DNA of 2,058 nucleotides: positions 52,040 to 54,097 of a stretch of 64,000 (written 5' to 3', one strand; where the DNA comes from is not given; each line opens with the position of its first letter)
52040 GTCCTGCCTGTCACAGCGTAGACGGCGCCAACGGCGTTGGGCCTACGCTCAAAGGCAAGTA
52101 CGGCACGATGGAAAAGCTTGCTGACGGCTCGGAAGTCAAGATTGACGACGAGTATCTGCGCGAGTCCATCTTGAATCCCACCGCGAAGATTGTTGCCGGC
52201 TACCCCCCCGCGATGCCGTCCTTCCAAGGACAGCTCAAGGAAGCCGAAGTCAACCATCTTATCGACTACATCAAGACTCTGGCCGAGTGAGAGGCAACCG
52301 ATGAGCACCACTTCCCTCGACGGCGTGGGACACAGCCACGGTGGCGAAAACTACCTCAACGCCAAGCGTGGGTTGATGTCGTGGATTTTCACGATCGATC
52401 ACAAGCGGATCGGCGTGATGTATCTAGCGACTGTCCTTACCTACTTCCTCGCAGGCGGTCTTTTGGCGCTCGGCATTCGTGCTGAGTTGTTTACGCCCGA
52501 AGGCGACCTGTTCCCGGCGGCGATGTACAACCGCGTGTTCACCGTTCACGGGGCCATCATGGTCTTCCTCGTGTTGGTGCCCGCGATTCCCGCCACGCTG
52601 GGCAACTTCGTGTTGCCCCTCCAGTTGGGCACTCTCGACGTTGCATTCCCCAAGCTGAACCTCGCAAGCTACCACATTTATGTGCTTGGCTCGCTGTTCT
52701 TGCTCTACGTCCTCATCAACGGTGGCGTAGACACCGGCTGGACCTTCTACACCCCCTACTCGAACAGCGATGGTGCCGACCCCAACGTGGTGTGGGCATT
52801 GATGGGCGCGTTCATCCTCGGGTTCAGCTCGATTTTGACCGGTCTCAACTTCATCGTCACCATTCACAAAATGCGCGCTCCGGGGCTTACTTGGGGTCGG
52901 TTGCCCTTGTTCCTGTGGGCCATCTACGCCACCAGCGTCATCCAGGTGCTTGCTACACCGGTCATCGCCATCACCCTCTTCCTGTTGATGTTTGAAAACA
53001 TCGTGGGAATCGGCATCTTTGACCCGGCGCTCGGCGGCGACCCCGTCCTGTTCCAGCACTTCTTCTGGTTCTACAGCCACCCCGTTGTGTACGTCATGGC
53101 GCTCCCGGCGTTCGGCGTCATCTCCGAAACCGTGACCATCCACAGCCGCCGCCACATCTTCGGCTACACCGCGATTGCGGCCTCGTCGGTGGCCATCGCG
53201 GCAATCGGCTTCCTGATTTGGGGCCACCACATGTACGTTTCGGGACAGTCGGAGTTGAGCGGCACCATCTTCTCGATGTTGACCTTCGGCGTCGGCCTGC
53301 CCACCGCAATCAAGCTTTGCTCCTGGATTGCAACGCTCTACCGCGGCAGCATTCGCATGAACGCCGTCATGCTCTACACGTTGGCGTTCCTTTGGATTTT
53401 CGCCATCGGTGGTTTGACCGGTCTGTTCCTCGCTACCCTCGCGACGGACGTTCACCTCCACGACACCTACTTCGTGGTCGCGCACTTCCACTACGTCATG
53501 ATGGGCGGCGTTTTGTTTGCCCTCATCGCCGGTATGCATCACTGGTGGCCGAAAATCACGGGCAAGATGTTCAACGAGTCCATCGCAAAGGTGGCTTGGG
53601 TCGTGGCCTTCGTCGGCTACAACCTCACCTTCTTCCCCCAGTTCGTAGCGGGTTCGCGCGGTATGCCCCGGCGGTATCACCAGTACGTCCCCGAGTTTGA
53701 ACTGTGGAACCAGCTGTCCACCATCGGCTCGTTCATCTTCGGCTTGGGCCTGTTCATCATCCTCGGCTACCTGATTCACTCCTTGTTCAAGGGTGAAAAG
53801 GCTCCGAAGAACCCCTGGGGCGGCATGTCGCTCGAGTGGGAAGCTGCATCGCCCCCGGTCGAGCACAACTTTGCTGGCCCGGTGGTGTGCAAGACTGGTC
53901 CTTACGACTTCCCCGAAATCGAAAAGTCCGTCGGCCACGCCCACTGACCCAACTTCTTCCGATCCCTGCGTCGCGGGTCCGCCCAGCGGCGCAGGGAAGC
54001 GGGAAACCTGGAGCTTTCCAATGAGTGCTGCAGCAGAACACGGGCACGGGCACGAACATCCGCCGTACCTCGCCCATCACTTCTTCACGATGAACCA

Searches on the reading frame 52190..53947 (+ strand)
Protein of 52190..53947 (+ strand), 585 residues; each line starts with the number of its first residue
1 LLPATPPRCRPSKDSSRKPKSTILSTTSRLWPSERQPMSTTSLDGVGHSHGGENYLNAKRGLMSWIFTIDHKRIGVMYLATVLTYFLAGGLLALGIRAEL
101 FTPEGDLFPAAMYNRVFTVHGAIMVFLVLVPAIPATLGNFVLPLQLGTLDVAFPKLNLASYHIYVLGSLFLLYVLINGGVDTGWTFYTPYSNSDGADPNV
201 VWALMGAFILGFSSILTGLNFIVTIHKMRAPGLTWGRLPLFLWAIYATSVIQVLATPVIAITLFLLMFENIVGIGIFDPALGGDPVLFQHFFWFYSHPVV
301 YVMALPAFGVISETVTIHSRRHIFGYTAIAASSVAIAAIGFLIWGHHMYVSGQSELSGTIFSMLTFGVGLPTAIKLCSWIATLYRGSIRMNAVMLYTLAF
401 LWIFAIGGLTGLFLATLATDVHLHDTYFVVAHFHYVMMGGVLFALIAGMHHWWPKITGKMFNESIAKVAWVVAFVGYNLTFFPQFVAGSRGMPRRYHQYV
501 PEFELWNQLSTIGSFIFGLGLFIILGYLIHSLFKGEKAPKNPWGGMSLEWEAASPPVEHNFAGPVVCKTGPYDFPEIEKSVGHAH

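Call 64: search_protein_families(library=pfam, proteins=[window:52190-53947:+], max_evalue=0.00001)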
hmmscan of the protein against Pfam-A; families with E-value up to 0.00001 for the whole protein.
window:52190-53947:+ (585 aa): 1 family
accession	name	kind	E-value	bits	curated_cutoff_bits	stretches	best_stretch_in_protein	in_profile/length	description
PF00115.25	COX1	-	1.3e-140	469.5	34.8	1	73-516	1-436/436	Cytochrome C and Quinol oxidase polypeptide I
